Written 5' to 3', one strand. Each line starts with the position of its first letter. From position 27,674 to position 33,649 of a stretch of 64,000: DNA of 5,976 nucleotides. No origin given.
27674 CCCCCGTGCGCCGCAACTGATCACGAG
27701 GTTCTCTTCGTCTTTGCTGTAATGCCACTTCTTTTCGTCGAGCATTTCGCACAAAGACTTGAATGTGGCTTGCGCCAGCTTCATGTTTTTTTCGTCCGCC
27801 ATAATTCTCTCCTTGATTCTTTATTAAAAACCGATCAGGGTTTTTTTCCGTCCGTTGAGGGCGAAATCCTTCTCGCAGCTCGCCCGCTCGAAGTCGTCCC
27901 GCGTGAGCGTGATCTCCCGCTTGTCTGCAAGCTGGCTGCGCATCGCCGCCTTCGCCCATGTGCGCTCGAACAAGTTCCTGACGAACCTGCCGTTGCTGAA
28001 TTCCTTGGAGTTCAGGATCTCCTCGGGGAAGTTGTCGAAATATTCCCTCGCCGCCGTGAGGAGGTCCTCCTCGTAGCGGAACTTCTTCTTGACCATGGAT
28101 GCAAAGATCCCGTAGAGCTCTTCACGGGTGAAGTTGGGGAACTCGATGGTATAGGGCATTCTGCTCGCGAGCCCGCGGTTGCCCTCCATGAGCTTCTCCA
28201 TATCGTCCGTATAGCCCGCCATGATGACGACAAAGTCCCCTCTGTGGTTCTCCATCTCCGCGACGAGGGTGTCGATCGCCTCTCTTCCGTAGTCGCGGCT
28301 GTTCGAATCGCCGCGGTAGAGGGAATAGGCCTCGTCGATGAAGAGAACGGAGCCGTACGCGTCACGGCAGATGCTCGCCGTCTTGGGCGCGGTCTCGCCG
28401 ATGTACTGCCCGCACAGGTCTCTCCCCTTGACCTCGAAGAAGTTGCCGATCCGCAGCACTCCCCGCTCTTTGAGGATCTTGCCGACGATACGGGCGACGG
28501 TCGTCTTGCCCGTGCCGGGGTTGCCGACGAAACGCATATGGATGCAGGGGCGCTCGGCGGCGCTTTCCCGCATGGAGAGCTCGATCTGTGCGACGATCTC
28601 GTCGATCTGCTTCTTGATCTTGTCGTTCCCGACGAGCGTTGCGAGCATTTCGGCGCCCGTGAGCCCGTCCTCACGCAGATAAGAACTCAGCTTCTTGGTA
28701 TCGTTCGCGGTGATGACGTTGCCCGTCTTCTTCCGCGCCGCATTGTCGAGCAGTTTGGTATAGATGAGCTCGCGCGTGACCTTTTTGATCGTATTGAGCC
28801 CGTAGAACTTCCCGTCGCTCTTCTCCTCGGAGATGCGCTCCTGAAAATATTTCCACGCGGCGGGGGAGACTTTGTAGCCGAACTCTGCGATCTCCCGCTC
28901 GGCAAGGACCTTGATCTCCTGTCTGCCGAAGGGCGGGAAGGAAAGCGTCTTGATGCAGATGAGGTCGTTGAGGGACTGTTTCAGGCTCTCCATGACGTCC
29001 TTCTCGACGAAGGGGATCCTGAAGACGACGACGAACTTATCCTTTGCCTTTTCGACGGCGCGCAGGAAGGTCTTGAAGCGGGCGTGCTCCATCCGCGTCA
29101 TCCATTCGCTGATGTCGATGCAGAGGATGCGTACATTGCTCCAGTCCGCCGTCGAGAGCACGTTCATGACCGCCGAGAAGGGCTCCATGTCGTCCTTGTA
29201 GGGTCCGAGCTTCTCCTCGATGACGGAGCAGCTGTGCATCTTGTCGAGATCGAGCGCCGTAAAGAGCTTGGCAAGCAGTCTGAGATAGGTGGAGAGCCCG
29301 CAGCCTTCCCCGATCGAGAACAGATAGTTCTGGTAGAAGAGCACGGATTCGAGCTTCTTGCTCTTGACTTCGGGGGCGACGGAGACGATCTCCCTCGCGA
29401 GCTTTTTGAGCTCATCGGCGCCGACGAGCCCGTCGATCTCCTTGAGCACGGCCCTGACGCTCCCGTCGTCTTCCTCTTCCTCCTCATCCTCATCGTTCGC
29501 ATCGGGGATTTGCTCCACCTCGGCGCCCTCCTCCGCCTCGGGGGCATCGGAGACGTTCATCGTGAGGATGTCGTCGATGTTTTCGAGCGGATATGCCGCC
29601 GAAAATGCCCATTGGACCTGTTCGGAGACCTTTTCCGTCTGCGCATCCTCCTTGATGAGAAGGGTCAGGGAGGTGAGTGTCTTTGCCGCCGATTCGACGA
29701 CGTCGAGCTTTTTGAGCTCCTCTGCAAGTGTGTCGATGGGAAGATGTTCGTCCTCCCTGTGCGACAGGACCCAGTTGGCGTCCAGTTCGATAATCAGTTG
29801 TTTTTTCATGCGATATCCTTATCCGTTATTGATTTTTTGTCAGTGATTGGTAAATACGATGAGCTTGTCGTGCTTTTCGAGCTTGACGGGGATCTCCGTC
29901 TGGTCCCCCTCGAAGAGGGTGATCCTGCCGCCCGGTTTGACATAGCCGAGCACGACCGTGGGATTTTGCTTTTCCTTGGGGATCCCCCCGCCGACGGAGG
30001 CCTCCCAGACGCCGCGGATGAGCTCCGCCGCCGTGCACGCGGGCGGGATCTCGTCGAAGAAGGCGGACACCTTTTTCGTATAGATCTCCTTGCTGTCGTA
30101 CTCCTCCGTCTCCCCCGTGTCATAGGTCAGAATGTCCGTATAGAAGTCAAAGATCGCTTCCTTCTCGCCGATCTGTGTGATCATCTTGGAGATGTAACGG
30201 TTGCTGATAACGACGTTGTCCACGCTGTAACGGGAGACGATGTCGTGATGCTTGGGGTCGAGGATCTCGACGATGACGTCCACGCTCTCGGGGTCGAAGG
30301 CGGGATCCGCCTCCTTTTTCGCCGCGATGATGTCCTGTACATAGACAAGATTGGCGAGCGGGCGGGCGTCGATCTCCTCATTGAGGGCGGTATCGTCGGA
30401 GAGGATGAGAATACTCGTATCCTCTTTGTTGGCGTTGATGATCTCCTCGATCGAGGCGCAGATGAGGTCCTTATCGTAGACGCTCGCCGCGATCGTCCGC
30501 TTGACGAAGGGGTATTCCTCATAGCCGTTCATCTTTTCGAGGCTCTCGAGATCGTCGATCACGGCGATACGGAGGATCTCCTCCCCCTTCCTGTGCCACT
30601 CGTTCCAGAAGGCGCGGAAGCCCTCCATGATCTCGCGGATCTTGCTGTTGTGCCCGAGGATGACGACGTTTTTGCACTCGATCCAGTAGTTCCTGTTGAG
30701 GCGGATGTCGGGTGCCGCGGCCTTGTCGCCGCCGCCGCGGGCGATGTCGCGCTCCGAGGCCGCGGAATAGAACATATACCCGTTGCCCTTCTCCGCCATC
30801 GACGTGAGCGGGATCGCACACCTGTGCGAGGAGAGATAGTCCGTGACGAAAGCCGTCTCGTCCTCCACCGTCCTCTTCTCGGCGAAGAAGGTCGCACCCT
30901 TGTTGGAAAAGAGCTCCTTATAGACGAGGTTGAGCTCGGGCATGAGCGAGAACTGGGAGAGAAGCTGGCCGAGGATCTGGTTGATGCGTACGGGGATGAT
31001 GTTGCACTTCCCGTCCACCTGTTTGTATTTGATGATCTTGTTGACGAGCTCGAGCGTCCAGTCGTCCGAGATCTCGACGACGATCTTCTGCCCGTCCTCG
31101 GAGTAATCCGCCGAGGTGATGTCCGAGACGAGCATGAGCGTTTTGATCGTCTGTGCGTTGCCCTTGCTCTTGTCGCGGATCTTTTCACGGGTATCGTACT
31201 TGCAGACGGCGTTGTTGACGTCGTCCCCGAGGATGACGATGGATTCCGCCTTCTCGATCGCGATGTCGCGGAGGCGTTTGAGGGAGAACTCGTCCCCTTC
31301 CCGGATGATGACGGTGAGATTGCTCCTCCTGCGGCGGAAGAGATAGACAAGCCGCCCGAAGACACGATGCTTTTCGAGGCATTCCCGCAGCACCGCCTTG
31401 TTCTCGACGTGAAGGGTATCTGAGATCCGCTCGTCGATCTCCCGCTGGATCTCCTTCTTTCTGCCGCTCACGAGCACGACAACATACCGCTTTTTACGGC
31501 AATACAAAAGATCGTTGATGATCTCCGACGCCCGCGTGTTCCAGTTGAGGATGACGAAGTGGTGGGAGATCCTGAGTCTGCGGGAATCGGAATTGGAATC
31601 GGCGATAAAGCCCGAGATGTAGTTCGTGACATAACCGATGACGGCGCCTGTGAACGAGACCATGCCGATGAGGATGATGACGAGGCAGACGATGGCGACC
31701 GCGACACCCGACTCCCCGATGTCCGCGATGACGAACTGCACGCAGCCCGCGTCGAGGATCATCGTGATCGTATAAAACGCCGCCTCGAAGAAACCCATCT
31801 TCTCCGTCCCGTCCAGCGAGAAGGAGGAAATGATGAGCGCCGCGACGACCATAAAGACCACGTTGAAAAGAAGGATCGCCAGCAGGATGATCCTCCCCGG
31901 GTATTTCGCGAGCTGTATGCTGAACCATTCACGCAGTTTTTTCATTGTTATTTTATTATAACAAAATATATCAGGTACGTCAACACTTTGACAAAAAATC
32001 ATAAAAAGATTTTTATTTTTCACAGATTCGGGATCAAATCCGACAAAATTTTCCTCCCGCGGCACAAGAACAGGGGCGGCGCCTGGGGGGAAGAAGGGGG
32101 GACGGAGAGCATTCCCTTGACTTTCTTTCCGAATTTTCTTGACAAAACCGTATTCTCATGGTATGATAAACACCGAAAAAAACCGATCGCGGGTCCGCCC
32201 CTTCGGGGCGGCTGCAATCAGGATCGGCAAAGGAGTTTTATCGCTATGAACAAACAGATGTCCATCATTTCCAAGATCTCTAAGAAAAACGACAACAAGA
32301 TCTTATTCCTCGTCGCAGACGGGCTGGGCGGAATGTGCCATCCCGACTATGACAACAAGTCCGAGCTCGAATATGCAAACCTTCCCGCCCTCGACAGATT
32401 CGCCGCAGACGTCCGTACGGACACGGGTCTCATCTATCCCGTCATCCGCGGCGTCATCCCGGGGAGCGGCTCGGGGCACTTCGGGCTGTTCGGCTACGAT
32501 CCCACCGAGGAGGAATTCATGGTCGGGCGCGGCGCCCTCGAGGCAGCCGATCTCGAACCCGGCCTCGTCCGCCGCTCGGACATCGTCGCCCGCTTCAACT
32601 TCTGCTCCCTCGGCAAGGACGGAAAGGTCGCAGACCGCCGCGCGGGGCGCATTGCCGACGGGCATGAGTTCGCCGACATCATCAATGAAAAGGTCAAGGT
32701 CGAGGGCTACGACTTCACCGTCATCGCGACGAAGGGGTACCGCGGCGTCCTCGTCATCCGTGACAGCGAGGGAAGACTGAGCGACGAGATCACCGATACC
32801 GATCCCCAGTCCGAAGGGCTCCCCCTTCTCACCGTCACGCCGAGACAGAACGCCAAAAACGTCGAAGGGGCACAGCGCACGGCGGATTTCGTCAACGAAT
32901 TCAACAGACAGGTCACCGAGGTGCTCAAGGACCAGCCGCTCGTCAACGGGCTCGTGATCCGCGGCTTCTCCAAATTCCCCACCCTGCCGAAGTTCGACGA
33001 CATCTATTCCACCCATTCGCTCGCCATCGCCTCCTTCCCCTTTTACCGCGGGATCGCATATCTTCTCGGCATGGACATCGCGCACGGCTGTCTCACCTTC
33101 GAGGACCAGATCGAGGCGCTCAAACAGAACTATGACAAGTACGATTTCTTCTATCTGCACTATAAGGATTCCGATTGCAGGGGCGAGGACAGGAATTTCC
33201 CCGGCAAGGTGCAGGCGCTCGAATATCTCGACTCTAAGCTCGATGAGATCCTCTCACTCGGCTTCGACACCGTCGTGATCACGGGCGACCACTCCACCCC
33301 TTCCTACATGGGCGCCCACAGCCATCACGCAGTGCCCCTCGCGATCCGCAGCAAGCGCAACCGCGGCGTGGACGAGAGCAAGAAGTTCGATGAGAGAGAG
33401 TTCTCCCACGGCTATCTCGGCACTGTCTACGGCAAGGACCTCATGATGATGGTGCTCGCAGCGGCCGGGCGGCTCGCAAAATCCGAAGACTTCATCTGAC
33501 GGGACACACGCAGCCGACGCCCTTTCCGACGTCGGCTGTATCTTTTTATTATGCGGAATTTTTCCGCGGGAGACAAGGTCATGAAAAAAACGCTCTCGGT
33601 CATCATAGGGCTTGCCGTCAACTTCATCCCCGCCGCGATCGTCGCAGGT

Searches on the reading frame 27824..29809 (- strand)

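Call 6: search_protein_families(library=pfam, proteins=[window:27824-29809:-], max_evalue=0.0001)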
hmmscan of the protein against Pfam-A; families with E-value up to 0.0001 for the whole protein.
window:27824-29809:- (661 aa): 2 families
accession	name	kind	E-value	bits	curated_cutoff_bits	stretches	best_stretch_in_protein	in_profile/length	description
PF00004.35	AAA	-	5.3e-20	72.6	21.2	1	427-558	3-130/131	ATPase family associated with various cellular activities (AAA)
PF17866.7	AAA_lid_6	-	2.4e-08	34.4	24.3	1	583-640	3-60/60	AAA lid domain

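Call 20: search_protein_families(library=ncbifam, proteins=[window:27824-29809:-], max_evalue=0.001)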
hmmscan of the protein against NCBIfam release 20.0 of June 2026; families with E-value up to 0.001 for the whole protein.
window:27824-29809:- (661 aa): 13 families
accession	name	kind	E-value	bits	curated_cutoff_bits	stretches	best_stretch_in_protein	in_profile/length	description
TIGR02881.1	spore_V_K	equivalog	1.8e-79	266.5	422.95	1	389-625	5-242/261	stage V sporulation protein K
TIGR02880.1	cbbX_cfxQ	equivalog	4.1e-65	219.9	459.25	1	390-639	22-269/284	CbbX protein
TIGR03922.1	T7SS_EccA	equivalog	4.2e-57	194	466.65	1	385-640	271-540/557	type VII secretion AAA-ATPase EccA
TIGR03689.1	pup_AAA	equivalog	7.5e-07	28.2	504.75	1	426-531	220-339/512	proteasome ATPase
NF003233.0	PRK04195.2-3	equivalog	1.1e-05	24.5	471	1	389-497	12-108/504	replication factor C large subunit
TIGR01243.1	CDC48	subfamily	1.9e-05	23.2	802.65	1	420-536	485-601/733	CDC48 family AAA ATPase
NF003069.1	PRK03992.1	subfamily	3.4e-05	23.2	500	1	399-531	137-276/379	proteasome-activating nucleotidase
TIGR02928.1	TIGR02928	subfamily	0.0001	21.3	181.3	0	400-449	22-67/366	orc1/cdc6 family replication initiation protein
TIGR01242.2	TIGR01242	subfamily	0.00011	21.3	500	1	398-532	119-260/362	proteasome-activating nucleotidase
NF000868.0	PRK00080.1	equivalog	0.0002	20.4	282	1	387-467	22-95/330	Holliday junction branch migration DNA helicase RuvB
NF001624.0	PRK00411.1-2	subfamily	0.00025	20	354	0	211-305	123-217/374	ORC1-type DNA replication protein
TIGR00635.1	ruvB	equivalog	0.00029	20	299.05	1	389-467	3-74/305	Holliday junction branch migration DNA helicase RuvB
NF011514.0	PRK14953.1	equivalog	0.00051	19.1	536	0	427-446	43-62/488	DNA polymerase III subunits gamma and tau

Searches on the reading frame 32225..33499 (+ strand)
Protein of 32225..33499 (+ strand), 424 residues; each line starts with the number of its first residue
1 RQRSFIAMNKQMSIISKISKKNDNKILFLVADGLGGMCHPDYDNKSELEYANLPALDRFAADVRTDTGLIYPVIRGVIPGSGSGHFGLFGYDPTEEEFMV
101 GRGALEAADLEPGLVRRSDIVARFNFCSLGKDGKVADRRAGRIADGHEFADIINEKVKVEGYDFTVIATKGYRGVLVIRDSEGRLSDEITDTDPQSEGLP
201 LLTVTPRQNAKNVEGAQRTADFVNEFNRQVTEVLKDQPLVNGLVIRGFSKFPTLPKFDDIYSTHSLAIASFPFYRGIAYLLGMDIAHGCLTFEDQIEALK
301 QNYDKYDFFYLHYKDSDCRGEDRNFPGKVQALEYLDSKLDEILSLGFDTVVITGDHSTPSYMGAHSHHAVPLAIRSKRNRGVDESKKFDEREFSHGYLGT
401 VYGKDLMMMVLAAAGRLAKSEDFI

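Call 7: search_protein_families(library=pfam, proteins=[window:32225-33499:+], max_evalue=0.0001)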
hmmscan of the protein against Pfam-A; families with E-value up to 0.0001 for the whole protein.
window:32225-33499:+ (424 aa): 2 families
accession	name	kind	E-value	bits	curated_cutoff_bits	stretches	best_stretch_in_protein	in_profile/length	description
PF10143.14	PhosphMutase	-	4.6e-33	115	21.5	1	66-239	5-169/170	2,3-bisphosphoglycerate-independent phosphoglycerate mutase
PF01676.23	Metalloenzyme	-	2.6e-26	93.1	24.3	1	25-411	2-250/252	Metalloenzyme superfamily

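Call 19: search_protein_families(library=padloc, proteins=[window:32246-33499:+], max_evalue=0.01)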
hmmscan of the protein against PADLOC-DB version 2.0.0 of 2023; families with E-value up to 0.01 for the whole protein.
window:32246-33499:+ (417 aa): 0 families

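Call 20: search_protein_families(library=ncbifam, proteins=[window:32246-33499:+], max_evalue=0.001)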
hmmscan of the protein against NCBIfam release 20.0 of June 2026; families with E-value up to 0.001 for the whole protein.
window:32246-33499:+ (417 aa): 8 families
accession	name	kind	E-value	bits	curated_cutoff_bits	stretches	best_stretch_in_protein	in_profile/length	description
NF003160.0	PRK04135.1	equivalog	1.9e-124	415.4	468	1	4-412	3-400/403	2,3-bisphosphoglycerate-independent phosphoglycerate mutase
TIGR00306.2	apgM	subfamily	7.2e-83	278.8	320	1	18-404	1-403/403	2,3-bisphosphoglycerate-independent phosphoglycerate mutase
NF003104.0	PRK04024.1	equivalog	1.1e-78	264.9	489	1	17-411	3-408/412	2,3-bisphosphoglycerate-independent phosphoglycerate mutase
NF038358.1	phophono_PhpG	equivalog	6.8e-52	176.6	545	1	18-404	1-416/417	CMP-5'-phosphonoformate--3-phosphoglycerate phosphonoformyl transferase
NF003242.0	PRK04200.1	equivalog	1.5e-37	129.5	426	1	18-404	2-393/395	cofactor-independent phosphoglycerate mutase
TIGR02535.1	hyp_Hser_kinase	hypoth_equivalog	1e-33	116.7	446.3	1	18-404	2-396/397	proposed homoserine kinase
TIGR01696.1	deoB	equivalog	0.00021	20.2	341.2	1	285-374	258-350/381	phosphopentomutase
NF003766.0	PRK05362.1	equivalog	0.00043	19.1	256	1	287-373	269-359/396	phosphopentomutase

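Call 83: search_solved_structures(query=window:32246-33499:+, max_evalue=1e-10)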
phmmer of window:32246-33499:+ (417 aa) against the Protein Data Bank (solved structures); distinct sequences matched with E-value up to 1e-10: 3.
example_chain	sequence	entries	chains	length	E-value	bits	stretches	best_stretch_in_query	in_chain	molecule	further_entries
2zkt_A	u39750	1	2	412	1.2e-45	159.2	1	18-407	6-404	2,3-bisphosphoglycerate-independent phosphoglycerate mutase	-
3idd_A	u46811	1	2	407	8.8e-41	143.1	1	18-409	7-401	2,3-bisphosphoglycerate-independent phosphoglycerate mutase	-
3kd8_A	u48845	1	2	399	3e-40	141.4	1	18-392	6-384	2,3-bisphosphoglycerate-independent phosphoglycerate mutase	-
